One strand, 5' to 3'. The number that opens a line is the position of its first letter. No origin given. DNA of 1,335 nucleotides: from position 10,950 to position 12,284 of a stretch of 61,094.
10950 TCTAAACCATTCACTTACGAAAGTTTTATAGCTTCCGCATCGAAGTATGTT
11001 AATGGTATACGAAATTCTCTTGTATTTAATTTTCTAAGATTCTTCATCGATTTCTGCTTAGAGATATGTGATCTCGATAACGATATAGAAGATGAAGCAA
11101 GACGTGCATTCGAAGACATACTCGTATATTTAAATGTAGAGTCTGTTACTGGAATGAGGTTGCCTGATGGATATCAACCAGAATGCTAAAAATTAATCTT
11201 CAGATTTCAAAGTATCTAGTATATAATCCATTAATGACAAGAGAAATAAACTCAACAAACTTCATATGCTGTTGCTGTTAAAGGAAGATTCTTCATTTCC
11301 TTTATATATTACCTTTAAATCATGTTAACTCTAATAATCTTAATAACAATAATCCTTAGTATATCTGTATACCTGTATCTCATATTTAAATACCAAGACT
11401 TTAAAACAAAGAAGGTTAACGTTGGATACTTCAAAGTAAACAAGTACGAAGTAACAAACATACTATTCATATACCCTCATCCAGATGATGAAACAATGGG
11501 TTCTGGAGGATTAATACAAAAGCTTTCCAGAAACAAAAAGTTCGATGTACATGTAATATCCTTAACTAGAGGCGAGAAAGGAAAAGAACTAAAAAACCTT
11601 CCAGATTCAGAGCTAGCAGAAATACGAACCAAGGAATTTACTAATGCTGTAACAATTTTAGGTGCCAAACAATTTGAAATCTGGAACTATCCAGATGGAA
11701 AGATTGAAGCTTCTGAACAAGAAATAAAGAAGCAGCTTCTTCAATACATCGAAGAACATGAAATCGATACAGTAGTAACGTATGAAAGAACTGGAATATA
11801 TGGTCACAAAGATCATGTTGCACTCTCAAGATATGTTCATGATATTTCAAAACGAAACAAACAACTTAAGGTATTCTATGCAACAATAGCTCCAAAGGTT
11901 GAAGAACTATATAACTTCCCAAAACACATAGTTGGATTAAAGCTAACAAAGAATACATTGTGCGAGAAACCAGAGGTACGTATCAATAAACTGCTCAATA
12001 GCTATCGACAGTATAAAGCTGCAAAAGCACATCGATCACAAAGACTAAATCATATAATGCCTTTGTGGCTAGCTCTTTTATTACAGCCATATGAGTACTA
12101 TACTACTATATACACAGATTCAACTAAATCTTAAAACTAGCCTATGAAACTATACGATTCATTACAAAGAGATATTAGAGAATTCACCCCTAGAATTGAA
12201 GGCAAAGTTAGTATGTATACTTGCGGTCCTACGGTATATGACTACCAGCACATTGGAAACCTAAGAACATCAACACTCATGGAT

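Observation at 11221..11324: Leaderless poly-cysteine uORF: candidate cysteine-sensing attenuator of the PIG-L-cysS operon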

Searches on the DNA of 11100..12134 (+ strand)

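Call 17: search_rna_families(sources=[L006, L007, L008, L009, L013, L003, L005, L019, L002, L015, L016, L018, L021, L017, L020], threshold=gathering)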
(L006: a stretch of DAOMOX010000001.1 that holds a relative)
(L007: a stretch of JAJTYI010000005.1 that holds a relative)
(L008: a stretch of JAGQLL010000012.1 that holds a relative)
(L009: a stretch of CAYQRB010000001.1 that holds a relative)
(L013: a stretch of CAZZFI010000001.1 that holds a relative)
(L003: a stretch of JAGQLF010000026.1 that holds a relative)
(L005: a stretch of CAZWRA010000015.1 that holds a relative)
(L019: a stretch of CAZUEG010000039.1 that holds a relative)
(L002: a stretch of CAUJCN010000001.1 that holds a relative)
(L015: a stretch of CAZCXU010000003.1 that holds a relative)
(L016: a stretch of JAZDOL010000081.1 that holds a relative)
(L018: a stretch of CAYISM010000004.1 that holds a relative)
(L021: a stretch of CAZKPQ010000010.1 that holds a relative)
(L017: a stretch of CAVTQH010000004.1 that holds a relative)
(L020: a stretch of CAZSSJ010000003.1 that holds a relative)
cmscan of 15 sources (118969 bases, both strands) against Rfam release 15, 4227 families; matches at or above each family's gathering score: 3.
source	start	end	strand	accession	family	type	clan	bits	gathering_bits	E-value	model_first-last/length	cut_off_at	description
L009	7492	7938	+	RF00023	tmRNA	Gene;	CL00001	136.4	47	5.7e-53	1-374/374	no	transfer-messenger RNA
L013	6315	6761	+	RF00023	tmRNA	Gene;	CL00001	131.7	47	5.4e-51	1-374/374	no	transfer-messenger RNA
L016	676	746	-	RF00005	tRNA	Gene; tRNA;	CL00001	60.3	29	2.7e-10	1-71/71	no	tRNA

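Call 18: search_rna_families(source=window, start=11100, end=11400, threshold=evalue, max_evalue=10)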
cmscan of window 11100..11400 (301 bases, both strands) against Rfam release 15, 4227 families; matches with E-value up to 10: 4.
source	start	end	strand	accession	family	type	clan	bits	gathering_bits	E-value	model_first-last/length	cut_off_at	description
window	11220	11310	+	RF00537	snoMe28S-Am2634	Gene; snRNA; snoRNA; CD-box;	-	17.8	50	2.1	1-97/97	no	Small nucleolar RNA Me28S-Am2634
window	11195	11262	-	RF00088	SNORD30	Gene; snRNA; snoRNA; CD-box;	CL00052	16.4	40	7.7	1-70/70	no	Small nucleolar RNA SNORD30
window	11219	11305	-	RF03567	MIR8024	Gene; miRNA;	-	13.6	57.3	9.9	1-86/86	no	MIR8024 microRNA precursor family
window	11262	11347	+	RF02082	STnc540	Gene; sRNA;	-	10.7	38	9.1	1-202/202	no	Enterobacterial sRNA STnc540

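Call 19: search_rna_families(source=L007, start=3740, end=3990, threshold=evalue, max_evalue=1, show_alignments=1)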
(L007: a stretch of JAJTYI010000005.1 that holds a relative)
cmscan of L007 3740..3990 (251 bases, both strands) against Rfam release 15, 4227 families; matches with E-value up to 1: 1.
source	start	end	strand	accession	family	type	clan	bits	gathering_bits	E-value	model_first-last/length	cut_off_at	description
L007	3767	3931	+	RF00230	T-box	Cis-reg; leader;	-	17.6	93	0.051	1-219/219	no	T-box leader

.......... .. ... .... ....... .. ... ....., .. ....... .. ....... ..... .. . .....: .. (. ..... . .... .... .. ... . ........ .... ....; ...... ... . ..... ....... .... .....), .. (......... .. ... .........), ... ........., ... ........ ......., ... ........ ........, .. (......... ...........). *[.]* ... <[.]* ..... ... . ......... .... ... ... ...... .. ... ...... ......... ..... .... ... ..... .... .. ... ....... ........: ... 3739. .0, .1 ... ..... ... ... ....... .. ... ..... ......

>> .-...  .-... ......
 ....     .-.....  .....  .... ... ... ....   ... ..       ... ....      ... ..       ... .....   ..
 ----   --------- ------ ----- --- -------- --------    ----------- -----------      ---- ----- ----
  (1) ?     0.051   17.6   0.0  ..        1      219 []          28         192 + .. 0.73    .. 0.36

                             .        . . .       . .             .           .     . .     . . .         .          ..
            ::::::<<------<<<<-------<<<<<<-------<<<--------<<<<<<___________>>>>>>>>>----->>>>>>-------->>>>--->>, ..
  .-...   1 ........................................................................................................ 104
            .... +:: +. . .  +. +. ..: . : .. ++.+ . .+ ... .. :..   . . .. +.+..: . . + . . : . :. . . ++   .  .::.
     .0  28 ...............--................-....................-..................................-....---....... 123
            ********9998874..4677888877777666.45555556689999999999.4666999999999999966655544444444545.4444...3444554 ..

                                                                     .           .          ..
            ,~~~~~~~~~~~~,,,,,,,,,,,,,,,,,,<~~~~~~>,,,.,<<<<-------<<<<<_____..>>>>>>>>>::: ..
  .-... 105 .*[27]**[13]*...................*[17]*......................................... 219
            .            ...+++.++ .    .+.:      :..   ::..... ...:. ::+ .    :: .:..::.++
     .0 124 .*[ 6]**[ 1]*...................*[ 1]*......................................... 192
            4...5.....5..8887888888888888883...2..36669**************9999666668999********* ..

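Call 80: search_rna_families(source=L013, start=3760, end=3970, threshold=evalue, max_evalue=1)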
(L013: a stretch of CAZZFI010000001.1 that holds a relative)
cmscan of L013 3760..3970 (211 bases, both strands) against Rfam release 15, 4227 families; matches with E-value up to 1: 2.
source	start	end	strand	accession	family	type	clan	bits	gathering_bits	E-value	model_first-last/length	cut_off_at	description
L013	3903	3956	+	RF04341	Plastid-psbJ-5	Cis-reg;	CL00152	19.4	53.1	0.25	1-59/59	no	Plastid-psbJ-5 3UTR RNA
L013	3883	3932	-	RF01123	sR35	Gene; snRNA; snoRNA; CD-box;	-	15.2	60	0.11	1-57/57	no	Small nucleolar RNA sR35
